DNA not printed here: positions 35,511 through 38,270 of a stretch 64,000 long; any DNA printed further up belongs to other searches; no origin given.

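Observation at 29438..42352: Methylated-amine catabolic locus lacking the canonical N-methylglutamate dehydrogenase (mgdABCD)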

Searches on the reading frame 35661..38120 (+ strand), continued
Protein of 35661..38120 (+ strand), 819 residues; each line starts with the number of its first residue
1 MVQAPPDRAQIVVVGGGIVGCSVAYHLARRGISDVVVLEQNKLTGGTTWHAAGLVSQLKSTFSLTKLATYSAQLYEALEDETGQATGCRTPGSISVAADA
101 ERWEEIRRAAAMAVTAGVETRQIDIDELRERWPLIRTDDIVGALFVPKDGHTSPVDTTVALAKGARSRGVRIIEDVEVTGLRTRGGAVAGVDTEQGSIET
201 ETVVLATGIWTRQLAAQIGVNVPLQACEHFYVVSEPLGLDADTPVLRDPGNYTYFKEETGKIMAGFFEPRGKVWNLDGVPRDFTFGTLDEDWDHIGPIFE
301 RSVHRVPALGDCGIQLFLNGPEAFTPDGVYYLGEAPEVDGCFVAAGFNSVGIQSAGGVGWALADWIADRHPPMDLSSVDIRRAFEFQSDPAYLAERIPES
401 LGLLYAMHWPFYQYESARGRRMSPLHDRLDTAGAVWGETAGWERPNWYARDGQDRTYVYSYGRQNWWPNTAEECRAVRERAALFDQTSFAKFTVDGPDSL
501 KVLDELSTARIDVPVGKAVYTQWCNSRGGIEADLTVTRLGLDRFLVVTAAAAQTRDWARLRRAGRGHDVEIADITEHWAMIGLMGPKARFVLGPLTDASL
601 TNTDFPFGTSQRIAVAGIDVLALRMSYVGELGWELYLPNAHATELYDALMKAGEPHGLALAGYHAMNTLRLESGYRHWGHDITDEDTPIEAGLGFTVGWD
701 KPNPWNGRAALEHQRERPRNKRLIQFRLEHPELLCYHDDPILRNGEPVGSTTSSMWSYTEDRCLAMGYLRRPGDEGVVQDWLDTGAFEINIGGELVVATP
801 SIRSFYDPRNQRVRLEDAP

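Call 32: find_encoding_contigs(protein=P0026, flank=10000, max_places=2)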
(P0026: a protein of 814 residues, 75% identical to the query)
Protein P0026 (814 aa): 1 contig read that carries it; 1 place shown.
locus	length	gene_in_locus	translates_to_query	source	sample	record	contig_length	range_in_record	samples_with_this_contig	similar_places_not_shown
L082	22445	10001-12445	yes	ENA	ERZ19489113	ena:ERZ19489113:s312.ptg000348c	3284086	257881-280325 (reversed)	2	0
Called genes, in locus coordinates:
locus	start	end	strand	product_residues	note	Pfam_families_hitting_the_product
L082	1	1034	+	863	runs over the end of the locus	PF00521:DNA_topoisoIV, PF03989:DNA_gyraseA_C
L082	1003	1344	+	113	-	PF13400:Tad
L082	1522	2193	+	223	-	PF12089:DUF3566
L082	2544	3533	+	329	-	PF01408:GFO_IDH_MocA (weak), PF03435:Sacchrp_dh_NADP (faint), PF03807:F420_oxidored (faint)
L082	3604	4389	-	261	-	PF00459:Inositol_P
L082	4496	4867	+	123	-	-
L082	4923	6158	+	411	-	PF01070:FMN_dh, PF00478:IMPDH (weak)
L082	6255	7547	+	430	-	PF04909:Amidohydro_2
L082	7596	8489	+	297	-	PF00106:adh_short, PF13561:adh_short_C2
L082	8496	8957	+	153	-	PF04075:F420H2_quin_red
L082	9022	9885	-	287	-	PF00892:EamA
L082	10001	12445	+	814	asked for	PF01266:DAO, PF16350:FAO_M, PF01571:GCV_T, PF08669:GCV_T_C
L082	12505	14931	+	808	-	PF01266:DAO, PF13738:Pyr_redox_3 (faint), PF16350:FAO_M, PF01571:GCV_T, PF08669:GCV_T_C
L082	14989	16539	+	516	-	PF06253:MTTB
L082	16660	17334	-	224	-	PF05168:HEPN (faint)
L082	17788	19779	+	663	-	PF00005:ABC_tran (faint), PF00009:GTP_EFTU, PF22042:EF-G_D2, PF03144:GTP_EFTU_D2, PF14492:EFG_III, PF03764:EFG_IV, PF00679:EFG_C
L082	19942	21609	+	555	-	PF00496:SBP_bac_5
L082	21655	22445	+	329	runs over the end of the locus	PF19300:BPD_transp_1_N, PF00528:BPD_transp_1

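Call 47: list_cluster_members(proteins=[P0001, P0005, P0006, P0007, P0012, P0014, P0017, P0019, P0020, P0022])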
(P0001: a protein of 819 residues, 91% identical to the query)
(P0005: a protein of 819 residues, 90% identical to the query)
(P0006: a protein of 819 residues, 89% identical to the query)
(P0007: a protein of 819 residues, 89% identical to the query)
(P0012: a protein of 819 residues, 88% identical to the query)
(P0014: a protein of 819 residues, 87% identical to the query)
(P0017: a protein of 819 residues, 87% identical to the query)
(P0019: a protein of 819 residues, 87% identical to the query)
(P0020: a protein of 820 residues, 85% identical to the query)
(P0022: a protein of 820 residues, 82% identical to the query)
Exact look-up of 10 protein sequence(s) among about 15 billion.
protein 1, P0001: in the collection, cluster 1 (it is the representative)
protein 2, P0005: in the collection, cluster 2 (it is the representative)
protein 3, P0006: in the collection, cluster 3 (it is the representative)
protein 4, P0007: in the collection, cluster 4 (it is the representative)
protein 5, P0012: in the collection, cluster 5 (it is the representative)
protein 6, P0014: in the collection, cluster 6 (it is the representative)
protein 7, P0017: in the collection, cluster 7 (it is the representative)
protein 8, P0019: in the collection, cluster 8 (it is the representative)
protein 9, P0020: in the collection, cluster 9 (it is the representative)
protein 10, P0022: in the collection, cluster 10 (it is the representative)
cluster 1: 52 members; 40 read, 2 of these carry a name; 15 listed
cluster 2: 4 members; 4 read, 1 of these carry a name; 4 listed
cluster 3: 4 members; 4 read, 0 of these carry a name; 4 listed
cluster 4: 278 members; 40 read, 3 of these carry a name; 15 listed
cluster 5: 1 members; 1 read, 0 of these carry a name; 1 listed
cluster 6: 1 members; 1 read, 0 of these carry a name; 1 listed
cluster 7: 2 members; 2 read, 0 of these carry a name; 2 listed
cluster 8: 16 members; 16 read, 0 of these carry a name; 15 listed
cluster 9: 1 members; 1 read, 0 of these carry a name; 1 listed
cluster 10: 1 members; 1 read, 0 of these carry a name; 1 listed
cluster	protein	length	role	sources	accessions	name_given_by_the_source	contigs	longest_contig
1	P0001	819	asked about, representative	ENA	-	-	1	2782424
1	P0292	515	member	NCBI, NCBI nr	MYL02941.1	MAG: FAD-dependent oxidoreductase, partial [Acidimicrobiaceae bacterium] | FAD-dependent oxidoreductase [Acidimicrobiaceae bacterium]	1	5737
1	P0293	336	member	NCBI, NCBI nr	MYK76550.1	MAG: FAD-binding oxidoreductase, partial [Acidimicrobiaceae bacterium] | FAD-binding oxidoreductase [Acidimicrobiaceae bacterium]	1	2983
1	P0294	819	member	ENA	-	-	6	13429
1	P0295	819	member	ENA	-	-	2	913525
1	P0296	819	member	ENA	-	-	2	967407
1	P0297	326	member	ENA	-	-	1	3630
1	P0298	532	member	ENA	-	-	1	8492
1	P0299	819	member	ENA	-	-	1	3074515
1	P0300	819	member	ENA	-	-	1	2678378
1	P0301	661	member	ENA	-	-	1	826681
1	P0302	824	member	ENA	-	-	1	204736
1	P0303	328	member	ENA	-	-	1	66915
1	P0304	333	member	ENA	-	-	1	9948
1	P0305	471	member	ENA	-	-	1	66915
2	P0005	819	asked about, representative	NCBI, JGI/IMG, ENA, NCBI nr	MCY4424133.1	MAG: FAD-dependent oxidoreductase [Acidimicrobiaceae bacterium] | FAD-dependent oxidoreductase [Acidimicrobiaceae bacterium]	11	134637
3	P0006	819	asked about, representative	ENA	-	-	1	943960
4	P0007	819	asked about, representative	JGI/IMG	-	-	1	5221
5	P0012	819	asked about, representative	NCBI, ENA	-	-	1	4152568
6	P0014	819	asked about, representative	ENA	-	-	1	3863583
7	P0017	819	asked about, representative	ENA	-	-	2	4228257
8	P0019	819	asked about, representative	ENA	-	-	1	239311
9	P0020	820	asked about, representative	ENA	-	-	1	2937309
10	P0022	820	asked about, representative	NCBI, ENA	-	-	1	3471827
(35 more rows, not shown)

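Call 53: search_protein_families(library=ncbifam, proteins=[L081:8752-9990:+], max_evalue=0.000001)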
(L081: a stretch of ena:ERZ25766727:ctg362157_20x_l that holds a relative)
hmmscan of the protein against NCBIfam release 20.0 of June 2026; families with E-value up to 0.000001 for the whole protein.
L081:8752-9990:+ (412 aa): 6 families
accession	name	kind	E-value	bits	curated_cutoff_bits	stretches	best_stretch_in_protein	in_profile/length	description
NF008398.0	PRK11197.1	subfamily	2.1e-100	336.2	376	1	38-409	5-375/381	L-lactate dehydrogenase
NF033901.1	L_lactate_LldD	exception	6.2e-90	301.9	550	1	39-409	6-375/377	FMN-dependent L-lactate dehydrogenase LldD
TIGR03966.1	actino_HemFlav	equivalog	3.3e-85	286.1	470.85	1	39-407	8-375/385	pre-mycofactocin synthase MftD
TIGR02708.1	L_lactate_ox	equivalog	2.8e-62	210.8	645.5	2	34-208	11-186/367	L-lactate oxidase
TIGR02151.1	IPP_isom_2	equivalog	1.9e-12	46.8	281.3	1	322-405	248-330/338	type 2 isopentenyl-diphosphate Delta-isomerase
TIGR01302.1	IMP_dehydrog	equivalog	2.2e-07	30.1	481.5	1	333-365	326-358/450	IMP dehydrogenase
